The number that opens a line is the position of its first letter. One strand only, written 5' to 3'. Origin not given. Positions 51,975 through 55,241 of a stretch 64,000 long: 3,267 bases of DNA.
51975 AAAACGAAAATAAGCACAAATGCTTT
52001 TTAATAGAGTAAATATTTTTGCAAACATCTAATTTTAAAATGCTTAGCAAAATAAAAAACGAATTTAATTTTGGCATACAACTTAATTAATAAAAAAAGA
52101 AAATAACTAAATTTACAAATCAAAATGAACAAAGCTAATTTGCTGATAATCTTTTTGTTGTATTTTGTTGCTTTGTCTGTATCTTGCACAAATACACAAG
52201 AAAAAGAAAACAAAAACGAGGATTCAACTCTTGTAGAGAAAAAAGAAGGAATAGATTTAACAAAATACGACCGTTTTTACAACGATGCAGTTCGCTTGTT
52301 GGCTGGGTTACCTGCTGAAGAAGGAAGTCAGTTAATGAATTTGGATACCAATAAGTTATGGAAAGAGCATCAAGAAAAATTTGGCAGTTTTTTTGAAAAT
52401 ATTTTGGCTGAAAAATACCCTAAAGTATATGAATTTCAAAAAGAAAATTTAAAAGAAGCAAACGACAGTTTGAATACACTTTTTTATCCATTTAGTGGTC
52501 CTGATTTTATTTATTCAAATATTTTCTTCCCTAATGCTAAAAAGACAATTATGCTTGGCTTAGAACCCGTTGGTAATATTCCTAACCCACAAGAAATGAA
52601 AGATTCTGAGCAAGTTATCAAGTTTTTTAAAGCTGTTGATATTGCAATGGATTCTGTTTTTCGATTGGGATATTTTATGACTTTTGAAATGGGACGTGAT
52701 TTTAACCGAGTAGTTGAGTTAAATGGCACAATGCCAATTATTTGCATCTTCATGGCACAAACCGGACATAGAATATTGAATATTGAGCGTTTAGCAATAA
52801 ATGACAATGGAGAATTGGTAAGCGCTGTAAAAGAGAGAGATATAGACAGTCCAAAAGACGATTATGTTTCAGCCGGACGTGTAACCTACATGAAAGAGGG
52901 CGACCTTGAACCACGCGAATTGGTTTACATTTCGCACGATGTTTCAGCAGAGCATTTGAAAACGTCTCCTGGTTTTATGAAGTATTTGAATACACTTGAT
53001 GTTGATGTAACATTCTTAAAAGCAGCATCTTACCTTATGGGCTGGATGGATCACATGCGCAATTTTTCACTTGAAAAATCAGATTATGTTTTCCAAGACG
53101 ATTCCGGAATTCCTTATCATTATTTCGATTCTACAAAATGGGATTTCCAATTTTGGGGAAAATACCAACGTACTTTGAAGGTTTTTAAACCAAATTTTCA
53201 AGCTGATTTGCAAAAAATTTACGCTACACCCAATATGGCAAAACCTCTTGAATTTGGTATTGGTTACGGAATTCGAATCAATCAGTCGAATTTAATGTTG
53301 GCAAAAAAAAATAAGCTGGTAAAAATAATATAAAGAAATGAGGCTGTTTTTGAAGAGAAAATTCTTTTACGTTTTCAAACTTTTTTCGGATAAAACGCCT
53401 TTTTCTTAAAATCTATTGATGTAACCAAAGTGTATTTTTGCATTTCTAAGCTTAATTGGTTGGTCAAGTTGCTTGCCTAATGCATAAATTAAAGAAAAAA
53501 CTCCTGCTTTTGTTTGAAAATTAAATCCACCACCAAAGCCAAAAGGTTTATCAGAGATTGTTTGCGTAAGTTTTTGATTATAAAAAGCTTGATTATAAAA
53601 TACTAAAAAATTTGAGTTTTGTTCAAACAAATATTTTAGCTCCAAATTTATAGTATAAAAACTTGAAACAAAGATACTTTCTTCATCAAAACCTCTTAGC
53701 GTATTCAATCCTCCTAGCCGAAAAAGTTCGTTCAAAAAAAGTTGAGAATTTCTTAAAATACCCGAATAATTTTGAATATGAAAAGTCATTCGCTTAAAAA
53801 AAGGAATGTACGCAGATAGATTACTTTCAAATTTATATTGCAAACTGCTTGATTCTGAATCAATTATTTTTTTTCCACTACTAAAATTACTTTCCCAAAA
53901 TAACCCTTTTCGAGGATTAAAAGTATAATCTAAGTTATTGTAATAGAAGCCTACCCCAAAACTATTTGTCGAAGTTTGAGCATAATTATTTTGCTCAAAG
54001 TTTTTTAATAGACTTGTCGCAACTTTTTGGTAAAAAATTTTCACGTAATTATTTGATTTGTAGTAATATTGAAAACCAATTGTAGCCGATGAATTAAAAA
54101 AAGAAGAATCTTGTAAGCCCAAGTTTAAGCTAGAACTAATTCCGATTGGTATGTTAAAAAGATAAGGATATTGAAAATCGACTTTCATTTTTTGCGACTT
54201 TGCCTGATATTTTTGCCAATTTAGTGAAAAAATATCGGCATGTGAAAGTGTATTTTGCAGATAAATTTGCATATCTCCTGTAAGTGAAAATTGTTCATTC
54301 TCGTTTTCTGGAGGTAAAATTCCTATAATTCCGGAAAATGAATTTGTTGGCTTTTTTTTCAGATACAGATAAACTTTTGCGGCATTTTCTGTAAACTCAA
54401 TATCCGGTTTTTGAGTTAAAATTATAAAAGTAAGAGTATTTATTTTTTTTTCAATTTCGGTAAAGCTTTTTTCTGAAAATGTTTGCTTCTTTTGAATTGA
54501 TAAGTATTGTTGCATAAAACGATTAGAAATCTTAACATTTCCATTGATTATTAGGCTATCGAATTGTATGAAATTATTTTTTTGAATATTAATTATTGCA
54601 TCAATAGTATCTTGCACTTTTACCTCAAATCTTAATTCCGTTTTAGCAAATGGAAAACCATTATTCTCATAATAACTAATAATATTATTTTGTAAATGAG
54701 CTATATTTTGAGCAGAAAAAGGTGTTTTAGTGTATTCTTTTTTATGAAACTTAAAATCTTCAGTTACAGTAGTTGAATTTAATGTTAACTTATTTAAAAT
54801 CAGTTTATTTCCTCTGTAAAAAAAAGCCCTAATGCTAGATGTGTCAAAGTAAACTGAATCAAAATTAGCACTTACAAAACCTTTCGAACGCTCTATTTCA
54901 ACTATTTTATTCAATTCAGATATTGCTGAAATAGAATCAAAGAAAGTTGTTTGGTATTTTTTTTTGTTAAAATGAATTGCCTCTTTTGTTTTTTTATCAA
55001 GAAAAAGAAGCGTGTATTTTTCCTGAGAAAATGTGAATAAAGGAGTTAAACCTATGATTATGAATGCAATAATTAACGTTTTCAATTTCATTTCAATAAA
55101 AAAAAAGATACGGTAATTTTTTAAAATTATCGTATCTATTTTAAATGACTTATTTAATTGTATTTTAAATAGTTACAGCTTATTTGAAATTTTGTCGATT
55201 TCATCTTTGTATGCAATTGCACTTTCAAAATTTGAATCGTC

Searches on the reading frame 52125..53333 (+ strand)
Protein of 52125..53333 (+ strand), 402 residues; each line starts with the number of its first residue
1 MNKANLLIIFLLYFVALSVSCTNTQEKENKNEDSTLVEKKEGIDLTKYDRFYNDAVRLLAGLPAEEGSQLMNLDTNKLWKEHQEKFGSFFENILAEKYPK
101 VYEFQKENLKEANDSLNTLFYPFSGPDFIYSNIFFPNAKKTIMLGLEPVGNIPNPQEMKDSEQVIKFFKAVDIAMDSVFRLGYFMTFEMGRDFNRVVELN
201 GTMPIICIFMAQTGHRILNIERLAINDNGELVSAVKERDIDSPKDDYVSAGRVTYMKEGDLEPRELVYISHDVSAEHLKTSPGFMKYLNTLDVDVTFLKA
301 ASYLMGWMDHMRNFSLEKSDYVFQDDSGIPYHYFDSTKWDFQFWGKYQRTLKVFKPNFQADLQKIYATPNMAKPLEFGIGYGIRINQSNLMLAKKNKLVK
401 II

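Call 13: search_protein_families(library=pfam, proteins=[window:52125-53333:+])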
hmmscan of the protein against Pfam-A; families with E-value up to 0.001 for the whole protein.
window:52125-53333:+ (402 aa): 0 families

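Call 14: search_protein_families(library=ncbifam, proteins=[window:52125-53333:+], max_evalue=0.01)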
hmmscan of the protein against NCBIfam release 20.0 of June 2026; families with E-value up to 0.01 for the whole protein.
window:52125-53333:+ (402 aa): 1 family
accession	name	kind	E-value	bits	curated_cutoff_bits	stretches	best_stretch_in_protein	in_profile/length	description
NF050142.1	PG1828_fam_lipo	equivalog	0.0071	17.1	50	0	7-39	4-37/59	PG1828 family lipoprotein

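Call 49: find_homologous_proteins(query=window:52125-53333:+, max_evalue=1e-40)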
Query window:52125-53333:+ (402 aa): 2780 proteins with E <= 1e-40 among 7736 candidates; the best 120 are listed.
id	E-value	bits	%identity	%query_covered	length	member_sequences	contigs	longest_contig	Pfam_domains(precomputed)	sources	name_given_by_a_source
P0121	3.0e-252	855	93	98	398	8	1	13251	-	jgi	-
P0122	5.9e-210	715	75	99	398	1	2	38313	-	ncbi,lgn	-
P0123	2.1e-207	707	74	99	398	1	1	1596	-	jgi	jgi:hypothetical protein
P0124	1.7e-193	661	72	98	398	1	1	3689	-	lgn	-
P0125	1.4e-192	658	71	98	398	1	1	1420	-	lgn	-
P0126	1.3e-180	619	70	94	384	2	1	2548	-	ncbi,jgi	-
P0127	1.2e-146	507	57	97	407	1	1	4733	-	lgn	-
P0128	1.8e-130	454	52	96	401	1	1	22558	-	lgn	-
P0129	1.1e-128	448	51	97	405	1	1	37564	-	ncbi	-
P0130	2.3e-117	411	49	98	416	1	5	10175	-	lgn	-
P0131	9.9e-115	402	47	98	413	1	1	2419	-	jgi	-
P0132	2.0e-110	388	48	93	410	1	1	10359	-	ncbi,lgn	-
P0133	2.1e-108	381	44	97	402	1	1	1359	-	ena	-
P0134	7.3e-108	379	46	98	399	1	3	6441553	-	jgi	jgi:hypothetical protein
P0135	1.4e-107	378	46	99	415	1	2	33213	-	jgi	-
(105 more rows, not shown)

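Call 50: find_encoding_contigs(protein=P0121, flank=10000, max_places=4)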
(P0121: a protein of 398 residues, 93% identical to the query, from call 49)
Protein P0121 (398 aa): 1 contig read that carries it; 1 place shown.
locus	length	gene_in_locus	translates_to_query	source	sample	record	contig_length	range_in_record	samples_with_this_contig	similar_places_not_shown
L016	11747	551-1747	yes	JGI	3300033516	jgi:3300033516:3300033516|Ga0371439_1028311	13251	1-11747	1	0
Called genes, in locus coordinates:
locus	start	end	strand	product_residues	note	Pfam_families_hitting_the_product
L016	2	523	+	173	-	?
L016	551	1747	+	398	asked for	-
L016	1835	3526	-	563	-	PF01103:Omp85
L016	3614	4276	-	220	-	-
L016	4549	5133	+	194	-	-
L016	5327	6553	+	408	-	PF00226:DnaJ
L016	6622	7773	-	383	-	-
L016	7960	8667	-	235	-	PF01553:Acyltransferase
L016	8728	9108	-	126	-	-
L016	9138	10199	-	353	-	PF03702:AnmK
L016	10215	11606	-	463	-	PF02518:HATPase_c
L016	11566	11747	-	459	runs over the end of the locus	PF00072:Response_reg, PF00004:AAA (faint), PF00158:Sigma54_activat, PF14532:Sigma54_activ_2, PF07728:AAA_5 (weak), PF25601:AAA_lid_14, PF02954:HTH_8, PF18024:HTH_50 (weak)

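Call 51: find_encoding_contigs(protein=P0122, flank=10000, max_places=3)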
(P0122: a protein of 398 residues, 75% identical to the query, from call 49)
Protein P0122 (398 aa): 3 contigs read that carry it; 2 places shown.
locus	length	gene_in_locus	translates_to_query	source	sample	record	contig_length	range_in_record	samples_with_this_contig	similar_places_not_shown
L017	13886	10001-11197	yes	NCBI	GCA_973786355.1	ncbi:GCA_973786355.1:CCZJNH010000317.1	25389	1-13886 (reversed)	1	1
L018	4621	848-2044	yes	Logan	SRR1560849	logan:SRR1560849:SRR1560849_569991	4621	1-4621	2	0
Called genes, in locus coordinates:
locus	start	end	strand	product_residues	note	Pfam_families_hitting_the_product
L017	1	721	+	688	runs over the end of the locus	PF07584:BatA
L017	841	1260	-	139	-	PF00085:Thioredoxin, PF13728:TraF (faint), PF13098:Thioredoxin_2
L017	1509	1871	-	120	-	PF00085:Thioredoxin, PF13098:Thioredoxin_2, PF13905:Thioredoxin_8 (faint)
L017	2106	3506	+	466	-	PF01743:PolyA_pol, PF12627:PolyA_pol_RNAbd, PF01966:HD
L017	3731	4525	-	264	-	PF01435:Peptidase_M48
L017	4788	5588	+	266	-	PF00106:adh_short, PF08659:KR, PF01370:Epimerase (weak), PF13561:adh_short_C2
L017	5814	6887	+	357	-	PF02463:SMC_N (faint), PF13175:AAA_15, PF13476:AAA_23, PF13304:AAA_21, PF13175:AAA_15, PF11398:DUF2813 (weak)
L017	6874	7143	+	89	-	-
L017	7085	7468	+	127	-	-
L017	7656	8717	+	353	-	PF00903:Glyoxalase (weak), PF13669:Glyoxalase_4 (faint)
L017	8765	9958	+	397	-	-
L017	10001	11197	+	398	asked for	-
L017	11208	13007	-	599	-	PF01103:Omp85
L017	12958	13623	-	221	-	-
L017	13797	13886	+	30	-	?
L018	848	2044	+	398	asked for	-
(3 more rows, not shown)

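Call 71: find_encoding_contigs(protein=window:52125-53333:+, flank=3000, max_places=8)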
Protein window:52125-53333:+ (402 aa): no gene with exactly this product is on record in the collection.

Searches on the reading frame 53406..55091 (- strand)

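Call 14: search_protein_families(library=ncbifam, proteins=[window:53406-55091:-], max_evalue=0.01)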
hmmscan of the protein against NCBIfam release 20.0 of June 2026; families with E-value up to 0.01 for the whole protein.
window:53406-55091:- (561 aa): 2 families
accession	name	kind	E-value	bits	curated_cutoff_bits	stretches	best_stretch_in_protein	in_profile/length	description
TIGR03303.1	OM_YaeT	equivalog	1.8e-14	53.1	297.15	1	97-473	241-632/741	outer membrane protein assembly factor BamA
NF047779.1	Omp85_fam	subfamily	4.7e-05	23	200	1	284-490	136-350/423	Omp85 family outer membrane protein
